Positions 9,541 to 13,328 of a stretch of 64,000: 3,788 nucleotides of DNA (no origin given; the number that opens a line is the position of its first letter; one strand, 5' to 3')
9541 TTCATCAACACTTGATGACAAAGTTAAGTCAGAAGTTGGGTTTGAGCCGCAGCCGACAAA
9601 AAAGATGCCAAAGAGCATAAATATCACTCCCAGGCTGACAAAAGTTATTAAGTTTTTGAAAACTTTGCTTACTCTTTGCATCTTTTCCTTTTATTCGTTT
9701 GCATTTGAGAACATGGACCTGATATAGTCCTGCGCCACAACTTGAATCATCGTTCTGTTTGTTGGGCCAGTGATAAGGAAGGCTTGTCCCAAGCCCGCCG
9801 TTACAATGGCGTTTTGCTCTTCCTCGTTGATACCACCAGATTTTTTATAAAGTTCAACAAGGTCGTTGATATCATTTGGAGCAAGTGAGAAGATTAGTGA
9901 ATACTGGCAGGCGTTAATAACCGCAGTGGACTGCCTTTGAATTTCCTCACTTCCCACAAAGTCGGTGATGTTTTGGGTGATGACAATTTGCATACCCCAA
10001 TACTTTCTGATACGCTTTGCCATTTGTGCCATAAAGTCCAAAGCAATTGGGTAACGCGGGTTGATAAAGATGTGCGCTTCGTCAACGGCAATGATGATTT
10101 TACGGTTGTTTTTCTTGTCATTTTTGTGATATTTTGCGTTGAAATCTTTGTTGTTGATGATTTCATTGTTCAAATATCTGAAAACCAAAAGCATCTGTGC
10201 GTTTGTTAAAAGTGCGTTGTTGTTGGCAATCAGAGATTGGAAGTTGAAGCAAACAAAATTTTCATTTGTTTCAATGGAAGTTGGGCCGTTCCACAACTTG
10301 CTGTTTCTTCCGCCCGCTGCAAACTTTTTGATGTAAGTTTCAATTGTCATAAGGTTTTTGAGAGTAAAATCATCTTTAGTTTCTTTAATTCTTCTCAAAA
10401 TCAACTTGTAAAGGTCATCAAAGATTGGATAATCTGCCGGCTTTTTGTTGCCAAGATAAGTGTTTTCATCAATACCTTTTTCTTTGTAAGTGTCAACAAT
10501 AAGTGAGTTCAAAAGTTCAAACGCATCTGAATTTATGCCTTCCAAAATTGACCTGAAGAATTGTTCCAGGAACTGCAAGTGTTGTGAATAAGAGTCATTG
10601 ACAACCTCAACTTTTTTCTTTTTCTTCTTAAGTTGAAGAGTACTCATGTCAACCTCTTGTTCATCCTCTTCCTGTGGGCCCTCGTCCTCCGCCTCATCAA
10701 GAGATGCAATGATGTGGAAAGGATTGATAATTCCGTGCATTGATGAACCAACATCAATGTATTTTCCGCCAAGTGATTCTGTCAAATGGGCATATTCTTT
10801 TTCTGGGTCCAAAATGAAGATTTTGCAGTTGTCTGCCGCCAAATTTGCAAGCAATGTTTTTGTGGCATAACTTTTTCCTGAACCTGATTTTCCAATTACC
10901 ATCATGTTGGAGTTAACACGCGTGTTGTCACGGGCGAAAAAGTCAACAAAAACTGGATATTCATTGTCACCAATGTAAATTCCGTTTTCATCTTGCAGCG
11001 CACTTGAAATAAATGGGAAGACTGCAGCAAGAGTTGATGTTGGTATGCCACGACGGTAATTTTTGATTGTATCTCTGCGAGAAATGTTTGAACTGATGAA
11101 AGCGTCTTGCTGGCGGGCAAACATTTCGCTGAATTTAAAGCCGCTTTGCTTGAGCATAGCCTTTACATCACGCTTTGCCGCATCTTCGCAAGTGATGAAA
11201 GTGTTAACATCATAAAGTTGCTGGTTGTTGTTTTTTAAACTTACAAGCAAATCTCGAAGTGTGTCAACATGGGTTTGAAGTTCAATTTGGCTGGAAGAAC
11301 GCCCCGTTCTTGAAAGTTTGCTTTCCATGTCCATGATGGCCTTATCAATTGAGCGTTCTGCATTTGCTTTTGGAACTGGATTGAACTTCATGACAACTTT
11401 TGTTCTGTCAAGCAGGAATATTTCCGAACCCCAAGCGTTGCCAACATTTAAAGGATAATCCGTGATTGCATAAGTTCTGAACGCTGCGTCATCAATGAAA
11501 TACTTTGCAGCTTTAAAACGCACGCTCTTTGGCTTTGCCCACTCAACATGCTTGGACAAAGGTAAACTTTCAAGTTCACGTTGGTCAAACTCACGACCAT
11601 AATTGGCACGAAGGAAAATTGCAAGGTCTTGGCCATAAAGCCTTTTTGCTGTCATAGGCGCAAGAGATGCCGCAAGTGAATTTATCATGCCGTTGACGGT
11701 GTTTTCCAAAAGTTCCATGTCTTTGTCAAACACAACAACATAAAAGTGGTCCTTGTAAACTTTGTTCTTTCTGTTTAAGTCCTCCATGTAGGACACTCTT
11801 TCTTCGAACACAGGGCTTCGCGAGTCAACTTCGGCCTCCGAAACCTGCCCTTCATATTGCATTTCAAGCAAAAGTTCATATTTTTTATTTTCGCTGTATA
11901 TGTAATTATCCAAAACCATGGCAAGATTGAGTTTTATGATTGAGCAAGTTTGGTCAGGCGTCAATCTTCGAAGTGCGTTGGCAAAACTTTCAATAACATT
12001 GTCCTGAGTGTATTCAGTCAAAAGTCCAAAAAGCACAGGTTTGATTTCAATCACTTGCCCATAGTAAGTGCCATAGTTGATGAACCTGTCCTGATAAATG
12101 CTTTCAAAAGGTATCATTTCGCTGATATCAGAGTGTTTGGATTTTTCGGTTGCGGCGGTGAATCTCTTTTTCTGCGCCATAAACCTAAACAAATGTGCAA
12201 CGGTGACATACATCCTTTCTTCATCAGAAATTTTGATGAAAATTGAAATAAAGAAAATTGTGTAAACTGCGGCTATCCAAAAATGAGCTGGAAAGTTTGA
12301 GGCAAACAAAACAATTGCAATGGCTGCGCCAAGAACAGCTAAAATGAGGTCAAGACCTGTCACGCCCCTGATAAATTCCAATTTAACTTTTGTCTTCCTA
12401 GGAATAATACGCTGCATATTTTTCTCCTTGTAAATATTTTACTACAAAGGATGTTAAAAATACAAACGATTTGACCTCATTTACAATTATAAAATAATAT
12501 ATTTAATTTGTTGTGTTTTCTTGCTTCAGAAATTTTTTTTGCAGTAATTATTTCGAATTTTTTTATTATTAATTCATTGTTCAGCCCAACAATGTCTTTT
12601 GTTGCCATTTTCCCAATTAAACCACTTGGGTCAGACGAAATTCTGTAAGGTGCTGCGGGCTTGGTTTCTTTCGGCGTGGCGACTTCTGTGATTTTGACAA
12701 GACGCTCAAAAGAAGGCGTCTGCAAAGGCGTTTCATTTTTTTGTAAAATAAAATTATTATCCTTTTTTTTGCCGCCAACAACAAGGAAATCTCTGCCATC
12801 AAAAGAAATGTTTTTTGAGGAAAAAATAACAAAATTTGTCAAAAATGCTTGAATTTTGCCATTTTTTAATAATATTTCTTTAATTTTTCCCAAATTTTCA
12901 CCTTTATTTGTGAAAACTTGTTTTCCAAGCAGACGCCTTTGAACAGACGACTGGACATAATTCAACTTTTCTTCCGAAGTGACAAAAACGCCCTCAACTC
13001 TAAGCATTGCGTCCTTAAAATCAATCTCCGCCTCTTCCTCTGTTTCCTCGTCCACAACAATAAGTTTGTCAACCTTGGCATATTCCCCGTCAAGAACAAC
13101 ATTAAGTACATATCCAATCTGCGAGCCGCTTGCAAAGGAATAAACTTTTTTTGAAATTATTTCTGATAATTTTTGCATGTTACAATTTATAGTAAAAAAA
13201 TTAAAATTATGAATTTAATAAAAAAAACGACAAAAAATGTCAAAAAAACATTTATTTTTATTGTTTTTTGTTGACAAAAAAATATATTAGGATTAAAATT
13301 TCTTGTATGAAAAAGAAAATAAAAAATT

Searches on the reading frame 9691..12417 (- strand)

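Call 15: search_protein_families(library=pfam, proteins=[window:9691-12417:-], max_evalue=0.001)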
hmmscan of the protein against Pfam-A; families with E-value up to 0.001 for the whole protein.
window:9691-12417:- (908 aa): 4 families
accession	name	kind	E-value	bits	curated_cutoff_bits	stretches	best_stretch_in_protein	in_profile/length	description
PF19044.6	P-loop_TraG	-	9.7e-19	67.7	25.8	1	486-843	10-316/413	TraG P-loop domain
PF01935.23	DUF87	-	1.7e-11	45.1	23.2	1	501-689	22-186/220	Helicase HerA, central domain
PF12846.13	AAA_10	-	6.2e-08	32.5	27.5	1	501-549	20-68/362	AAA-like domain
PF01580.24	FtsK_SpoIIIE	-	1.5e-05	25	24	1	496-539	33-80/221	FtsK/SpoIIIE family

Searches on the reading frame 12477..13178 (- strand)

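Call 15: search_protein_families(library=pfam, proteins=[window:12477-13178:-], max_evalue=0.001)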
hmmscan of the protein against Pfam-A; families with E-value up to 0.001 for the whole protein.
window:12477-13178:- (233 aa): 1 family
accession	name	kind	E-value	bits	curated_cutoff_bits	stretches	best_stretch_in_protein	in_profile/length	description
PF05239.21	PRC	-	1.3e-10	41.5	21.2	1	81-128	7-50/78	PRC-barrel domain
